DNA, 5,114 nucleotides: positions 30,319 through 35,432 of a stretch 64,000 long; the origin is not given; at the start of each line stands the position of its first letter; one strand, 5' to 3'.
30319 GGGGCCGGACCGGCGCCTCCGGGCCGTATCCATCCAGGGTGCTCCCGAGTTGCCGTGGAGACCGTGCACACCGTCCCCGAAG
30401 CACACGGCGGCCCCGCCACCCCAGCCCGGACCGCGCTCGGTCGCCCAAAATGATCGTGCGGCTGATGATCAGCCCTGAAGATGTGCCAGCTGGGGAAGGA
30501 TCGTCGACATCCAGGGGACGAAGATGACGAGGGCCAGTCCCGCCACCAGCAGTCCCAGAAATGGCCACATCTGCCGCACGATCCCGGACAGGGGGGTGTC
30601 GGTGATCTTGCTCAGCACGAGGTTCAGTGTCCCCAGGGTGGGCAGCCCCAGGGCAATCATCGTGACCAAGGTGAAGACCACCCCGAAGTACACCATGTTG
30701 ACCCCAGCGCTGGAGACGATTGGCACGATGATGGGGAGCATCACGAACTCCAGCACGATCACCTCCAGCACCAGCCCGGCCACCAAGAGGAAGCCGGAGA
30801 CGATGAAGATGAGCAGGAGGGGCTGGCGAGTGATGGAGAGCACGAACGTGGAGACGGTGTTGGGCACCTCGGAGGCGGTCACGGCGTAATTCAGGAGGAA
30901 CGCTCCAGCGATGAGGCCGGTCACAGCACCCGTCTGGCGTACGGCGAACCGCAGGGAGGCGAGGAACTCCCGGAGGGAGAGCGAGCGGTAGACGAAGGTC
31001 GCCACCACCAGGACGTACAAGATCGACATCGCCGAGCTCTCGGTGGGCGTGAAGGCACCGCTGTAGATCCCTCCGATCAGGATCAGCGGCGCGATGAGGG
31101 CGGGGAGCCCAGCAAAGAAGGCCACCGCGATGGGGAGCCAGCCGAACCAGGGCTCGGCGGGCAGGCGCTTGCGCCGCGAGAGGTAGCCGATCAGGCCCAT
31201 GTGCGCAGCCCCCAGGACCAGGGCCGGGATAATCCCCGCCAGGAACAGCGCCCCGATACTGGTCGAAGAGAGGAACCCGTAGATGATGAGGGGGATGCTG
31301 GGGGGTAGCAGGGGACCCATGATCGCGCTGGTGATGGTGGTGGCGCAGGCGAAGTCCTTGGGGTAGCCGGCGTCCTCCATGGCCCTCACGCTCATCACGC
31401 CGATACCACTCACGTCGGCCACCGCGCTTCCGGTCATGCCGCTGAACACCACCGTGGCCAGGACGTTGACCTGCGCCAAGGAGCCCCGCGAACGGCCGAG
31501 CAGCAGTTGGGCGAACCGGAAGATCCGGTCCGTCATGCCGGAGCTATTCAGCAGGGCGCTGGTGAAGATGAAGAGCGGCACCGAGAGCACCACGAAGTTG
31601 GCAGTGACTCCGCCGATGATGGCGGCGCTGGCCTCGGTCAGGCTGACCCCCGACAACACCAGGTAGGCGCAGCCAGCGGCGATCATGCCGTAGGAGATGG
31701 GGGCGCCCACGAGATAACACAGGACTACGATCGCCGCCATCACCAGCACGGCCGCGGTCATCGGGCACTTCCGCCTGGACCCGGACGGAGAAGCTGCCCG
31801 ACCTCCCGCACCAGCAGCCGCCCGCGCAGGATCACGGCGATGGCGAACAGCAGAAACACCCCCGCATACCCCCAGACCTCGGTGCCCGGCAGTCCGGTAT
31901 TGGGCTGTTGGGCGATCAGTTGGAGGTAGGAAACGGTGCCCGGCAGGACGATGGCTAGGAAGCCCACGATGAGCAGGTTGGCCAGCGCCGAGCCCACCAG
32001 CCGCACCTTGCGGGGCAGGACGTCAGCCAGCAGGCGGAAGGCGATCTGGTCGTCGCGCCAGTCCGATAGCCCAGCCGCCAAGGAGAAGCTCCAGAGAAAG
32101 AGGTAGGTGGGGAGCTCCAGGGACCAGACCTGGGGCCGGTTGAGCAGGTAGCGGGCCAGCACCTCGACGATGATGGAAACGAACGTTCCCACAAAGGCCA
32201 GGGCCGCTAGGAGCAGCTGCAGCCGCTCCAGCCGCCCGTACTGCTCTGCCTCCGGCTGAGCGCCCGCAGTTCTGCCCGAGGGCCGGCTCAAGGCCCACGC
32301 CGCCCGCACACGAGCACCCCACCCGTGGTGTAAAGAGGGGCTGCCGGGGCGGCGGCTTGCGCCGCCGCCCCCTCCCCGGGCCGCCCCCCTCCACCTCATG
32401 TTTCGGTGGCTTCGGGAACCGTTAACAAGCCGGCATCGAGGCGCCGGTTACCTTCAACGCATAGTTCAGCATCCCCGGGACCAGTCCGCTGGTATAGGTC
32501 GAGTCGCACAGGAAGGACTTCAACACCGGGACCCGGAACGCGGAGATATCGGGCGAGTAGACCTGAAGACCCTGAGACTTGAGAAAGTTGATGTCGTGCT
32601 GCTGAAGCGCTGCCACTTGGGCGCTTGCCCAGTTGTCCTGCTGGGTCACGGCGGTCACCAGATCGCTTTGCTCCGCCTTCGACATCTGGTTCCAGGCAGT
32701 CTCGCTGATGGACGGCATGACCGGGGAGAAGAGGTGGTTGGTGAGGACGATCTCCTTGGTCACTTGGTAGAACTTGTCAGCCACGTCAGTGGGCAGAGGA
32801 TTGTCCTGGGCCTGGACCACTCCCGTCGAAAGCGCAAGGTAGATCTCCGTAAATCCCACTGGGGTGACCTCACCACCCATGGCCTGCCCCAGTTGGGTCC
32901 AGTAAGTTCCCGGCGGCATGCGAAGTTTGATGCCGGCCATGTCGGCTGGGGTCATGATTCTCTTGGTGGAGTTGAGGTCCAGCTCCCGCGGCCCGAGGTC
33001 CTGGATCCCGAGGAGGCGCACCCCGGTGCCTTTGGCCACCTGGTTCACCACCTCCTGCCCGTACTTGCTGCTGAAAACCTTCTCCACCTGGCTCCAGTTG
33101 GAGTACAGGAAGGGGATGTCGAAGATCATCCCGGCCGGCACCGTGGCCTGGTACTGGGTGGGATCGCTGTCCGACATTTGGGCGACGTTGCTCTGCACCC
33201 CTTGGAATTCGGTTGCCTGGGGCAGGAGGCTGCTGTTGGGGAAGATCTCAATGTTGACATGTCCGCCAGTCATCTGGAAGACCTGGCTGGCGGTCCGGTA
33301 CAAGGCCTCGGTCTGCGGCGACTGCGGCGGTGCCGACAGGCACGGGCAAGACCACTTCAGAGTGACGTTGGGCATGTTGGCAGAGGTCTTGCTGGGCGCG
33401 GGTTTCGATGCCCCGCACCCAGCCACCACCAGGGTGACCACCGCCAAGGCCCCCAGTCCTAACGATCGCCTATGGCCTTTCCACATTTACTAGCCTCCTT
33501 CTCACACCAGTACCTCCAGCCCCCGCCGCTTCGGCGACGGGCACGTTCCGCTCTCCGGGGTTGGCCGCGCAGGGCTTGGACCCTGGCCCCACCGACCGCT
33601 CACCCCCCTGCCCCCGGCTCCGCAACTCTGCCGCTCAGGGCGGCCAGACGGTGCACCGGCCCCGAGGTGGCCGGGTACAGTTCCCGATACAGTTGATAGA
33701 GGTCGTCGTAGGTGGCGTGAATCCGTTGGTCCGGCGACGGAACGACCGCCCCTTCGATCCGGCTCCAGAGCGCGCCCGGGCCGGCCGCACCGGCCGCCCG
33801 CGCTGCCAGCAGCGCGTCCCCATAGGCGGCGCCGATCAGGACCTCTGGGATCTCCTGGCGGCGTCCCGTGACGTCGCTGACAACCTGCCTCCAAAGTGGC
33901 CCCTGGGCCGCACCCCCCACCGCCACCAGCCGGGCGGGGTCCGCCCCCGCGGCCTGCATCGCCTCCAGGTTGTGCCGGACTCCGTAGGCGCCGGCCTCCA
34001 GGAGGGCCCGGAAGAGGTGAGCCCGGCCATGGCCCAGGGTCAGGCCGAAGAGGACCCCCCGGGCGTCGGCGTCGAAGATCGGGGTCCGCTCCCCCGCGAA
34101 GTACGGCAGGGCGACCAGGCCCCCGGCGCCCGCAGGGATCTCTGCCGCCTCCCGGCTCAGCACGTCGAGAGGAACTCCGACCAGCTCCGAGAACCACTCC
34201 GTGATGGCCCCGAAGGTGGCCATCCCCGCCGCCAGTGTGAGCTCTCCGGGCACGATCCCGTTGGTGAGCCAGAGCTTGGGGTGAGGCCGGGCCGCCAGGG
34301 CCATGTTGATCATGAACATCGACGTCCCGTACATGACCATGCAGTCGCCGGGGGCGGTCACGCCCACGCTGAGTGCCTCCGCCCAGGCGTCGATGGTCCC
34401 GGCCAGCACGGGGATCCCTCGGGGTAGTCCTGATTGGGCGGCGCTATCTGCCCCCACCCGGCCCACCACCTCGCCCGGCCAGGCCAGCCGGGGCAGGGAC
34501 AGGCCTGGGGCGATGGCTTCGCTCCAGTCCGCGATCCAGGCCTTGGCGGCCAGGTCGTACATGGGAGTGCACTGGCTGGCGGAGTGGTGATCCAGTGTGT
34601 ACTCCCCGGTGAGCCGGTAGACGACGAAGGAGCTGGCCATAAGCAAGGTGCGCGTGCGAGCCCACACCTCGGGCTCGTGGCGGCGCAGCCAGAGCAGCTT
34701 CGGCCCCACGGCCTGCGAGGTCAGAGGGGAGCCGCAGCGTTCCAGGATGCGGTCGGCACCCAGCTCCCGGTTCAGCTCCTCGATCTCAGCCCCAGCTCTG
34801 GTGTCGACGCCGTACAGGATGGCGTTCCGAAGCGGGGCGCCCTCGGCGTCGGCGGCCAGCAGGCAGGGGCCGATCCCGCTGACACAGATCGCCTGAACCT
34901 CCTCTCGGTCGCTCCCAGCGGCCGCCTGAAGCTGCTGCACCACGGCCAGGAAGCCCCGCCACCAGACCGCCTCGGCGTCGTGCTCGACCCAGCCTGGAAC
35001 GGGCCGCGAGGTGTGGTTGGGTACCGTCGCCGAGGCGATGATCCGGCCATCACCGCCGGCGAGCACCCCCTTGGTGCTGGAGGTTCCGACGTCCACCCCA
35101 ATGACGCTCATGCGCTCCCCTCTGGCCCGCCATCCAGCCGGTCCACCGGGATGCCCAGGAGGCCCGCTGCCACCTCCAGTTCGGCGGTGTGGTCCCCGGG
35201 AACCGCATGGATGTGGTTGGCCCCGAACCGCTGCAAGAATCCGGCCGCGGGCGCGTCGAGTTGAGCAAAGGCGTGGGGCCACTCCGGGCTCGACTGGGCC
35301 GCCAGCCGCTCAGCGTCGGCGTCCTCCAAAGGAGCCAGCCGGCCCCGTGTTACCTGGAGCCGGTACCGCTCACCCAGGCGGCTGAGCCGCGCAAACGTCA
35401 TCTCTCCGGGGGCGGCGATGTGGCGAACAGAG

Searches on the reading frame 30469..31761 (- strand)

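Call 94: search_protein_families(library=pfam, proteins=[window:30469-31761:-], max_evalue=0.0001)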
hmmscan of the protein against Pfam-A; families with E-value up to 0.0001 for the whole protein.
window:30469-31761:- (430 aa): 1 family
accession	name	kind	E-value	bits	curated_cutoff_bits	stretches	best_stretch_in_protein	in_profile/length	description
PF06808.19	DctM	-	5.1e-86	289.5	23.8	1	11-418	3-413/413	Tripartite ATP-independent periplasmic transporter, DctM component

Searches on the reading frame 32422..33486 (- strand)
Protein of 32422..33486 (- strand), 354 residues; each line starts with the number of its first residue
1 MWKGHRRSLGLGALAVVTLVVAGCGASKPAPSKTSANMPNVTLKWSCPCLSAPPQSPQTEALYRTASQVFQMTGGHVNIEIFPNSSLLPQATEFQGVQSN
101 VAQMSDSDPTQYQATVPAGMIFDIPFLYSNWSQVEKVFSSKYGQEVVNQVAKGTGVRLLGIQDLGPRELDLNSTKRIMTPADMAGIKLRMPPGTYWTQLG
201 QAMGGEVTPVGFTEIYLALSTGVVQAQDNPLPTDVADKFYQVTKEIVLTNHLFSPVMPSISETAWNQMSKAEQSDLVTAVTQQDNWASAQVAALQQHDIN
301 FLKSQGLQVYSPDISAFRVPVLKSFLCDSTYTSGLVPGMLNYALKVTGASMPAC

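Call 94: search_protein_families(library=pfam, proteins=[window:32422-33486:-], max_evalue=0.0001)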
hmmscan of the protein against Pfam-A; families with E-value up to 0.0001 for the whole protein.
window:32422-33486:- (354 aa): 1 family
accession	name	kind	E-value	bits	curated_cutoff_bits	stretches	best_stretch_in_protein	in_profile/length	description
PF03480.18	DctP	-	2.4e-55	188.3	23.4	1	52-318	5-272/286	Bacterial extracellular solute-binding protein, family 7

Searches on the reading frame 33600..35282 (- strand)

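Call 94: search_protein_families(library=pfam, proteins=[window:33600-35282:-], max_evalue=0.0001)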
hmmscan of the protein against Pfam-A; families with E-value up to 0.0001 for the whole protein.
window:33600-35282:- (560 aa): 2 families
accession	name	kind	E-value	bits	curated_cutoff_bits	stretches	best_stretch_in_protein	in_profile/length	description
PF00370.27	FGGY_N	-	4.7e-43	148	28.8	1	60-303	2-243/245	FGGY family of carbohydrate kinases, N-terminal domain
PF02782.22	FGGY_C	-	8.8e-31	107.7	27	1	315-497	2-198/198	FGGY family of carbohydrate kinases, C-terminal domain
